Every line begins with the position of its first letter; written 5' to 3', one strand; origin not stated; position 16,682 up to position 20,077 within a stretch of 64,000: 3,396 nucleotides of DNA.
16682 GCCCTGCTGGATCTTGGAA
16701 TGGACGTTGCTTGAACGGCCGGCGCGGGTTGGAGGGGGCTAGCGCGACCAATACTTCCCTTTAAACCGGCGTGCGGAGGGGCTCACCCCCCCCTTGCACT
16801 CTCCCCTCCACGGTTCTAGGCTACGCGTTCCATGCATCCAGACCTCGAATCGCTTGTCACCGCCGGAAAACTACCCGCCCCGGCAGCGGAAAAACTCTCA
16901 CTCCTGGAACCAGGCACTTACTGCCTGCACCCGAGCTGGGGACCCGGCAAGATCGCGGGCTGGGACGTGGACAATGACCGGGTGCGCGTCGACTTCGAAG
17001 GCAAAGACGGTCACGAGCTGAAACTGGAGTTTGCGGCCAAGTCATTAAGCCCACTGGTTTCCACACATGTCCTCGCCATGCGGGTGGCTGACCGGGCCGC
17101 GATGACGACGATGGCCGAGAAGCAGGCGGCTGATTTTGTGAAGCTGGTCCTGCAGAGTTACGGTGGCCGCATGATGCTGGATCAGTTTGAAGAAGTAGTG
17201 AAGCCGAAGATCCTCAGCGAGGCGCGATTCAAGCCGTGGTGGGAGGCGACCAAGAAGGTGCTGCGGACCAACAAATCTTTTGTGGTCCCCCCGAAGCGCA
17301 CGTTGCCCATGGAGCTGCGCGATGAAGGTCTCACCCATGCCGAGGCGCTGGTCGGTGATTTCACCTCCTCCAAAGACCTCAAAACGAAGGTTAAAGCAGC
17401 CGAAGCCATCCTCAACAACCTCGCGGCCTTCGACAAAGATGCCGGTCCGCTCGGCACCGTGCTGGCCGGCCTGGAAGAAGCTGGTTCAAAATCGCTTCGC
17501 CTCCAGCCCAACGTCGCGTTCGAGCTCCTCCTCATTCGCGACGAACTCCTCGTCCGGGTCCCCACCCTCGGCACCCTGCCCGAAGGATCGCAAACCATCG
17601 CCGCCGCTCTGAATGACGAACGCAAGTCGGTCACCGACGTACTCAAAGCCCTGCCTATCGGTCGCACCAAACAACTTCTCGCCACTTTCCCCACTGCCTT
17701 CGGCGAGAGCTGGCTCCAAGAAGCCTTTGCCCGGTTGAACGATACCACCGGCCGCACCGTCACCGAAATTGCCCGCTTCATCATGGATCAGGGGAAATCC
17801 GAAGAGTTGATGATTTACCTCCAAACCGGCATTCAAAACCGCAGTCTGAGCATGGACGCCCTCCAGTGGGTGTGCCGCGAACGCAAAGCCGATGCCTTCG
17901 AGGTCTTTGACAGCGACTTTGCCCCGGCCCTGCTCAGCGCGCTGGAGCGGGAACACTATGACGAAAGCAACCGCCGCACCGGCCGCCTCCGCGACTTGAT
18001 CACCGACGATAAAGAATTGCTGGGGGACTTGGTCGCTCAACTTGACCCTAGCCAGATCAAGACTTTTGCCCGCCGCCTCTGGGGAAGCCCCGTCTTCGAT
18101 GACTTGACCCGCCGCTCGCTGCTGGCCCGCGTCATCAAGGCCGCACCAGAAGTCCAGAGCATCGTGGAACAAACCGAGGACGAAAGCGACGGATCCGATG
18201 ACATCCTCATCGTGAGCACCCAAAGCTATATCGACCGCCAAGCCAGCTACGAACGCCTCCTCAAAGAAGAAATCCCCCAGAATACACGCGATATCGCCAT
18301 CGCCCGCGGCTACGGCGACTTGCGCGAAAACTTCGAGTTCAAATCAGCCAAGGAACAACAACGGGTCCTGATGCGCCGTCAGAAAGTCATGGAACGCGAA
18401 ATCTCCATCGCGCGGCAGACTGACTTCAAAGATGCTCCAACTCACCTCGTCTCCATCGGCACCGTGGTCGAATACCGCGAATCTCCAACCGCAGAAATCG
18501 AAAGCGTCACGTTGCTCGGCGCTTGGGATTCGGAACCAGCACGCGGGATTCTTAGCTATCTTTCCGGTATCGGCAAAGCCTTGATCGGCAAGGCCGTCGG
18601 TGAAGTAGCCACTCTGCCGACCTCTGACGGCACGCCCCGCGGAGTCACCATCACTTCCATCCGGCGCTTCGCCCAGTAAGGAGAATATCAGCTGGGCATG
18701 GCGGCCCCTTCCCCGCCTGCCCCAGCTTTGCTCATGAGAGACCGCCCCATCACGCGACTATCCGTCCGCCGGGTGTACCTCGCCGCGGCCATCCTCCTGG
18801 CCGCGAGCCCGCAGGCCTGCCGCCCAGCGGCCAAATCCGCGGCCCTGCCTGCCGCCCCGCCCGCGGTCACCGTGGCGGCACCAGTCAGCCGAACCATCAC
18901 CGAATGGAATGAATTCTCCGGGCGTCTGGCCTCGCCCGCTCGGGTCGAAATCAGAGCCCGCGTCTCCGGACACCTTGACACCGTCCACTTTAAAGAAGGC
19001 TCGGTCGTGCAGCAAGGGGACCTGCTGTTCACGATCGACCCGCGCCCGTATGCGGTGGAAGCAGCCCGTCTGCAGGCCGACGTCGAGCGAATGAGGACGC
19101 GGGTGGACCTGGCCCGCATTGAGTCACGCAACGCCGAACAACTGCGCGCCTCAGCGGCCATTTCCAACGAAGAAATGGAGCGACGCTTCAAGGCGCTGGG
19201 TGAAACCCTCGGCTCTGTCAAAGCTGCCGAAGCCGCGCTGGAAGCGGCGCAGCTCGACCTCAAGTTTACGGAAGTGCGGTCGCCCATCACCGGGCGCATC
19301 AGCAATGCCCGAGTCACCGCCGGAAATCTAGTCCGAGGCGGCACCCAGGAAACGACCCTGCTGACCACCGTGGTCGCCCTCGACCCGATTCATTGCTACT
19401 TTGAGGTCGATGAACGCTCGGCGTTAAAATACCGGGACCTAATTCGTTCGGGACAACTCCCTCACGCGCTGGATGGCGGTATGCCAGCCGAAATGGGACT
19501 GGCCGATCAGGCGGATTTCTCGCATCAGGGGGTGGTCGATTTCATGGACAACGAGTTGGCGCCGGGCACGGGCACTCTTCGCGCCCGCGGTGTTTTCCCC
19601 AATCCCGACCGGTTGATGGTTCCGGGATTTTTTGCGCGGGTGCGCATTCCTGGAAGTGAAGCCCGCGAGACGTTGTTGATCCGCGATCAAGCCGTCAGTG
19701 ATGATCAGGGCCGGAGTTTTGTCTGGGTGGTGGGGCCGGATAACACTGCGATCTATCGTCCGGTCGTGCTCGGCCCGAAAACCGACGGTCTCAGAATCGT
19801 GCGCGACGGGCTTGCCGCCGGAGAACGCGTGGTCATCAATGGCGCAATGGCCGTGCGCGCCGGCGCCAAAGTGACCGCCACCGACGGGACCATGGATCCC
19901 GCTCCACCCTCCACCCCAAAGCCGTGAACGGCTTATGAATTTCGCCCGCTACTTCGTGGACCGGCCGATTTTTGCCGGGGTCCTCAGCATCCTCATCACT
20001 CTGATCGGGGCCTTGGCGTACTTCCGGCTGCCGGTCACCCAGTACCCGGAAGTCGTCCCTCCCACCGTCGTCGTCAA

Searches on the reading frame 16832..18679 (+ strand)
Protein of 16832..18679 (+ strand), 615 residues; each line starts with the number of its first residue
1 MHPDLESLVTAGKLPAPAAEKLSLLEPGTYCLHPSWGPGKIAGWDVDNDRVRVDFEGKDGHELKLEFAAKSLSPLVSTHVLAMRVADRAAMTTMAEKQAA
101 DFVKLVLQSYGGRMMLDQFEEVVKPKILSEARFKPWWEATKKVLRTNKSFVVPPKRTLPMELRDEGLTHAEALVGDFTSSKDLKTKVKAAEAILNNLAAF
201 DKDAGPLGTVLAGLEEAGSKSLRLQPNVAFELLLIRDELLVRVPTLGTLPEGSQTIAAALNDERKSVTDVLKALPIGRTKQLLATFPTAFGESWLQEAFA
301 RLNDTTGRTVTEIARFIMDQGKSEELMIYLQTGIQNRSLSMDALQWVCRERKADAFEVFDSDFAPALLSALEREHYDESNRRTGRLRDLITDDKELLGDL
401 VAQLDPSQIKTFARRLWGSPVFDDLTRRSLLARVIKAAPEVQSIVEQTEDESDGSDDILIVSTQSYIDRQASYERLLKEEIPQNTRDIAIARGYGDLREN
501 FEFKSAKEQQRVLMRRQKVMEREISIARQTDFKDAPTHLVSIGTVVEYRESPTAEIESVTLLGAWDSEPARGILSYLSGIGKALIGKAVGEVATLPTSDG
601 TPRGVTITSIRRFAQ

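Call 77: search_protein_families(library=pfam, proteins=[window:16832-18679:+], max_evalue=0.00001)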
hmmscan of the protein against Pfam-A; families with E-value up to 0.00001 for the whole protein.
window:16832-18679:+ (615 aa): 2 families
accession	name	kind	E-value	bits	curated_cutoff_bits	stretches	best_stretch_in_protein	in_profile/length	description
PF01272.25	GreA_GreB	-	3.6e-16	59.3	26.9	1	538-611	4-76/77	Transcription elongation factor, GreA/GreB, C-term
PF03449.20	GreA_GreB_N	-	1.5e-12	48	24.5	1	461-527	3-69/71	Transcription elongation factor, N-terminal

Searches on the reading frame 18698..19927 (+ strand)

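Call 77: search_protein_families(library=pfam, proteins=[window:18698-19927:+], max_evalue=0.00001)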
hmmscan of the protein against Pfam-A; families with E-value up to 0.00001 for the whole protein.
window:18698-19927:+ (409 aa): 3 families
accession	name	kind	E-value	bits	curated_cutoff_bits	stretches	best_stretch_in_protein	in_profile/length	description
PF16576.10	HlyD_D23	-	6.3e-14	52.2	30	1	83-313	20-214/214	Barrel-sandwich domain of CusB or HlyD membrane-fusion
PF13437.12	HlyD_3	-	4.5e-12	47.1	22.2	1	85-136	2-57/106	HlyD family secretion protein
PF13533.13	Biotin_lipoyl_2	-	1.1e-08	35.1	29.8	1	83-114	1-32/32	Biotin-lipoyl like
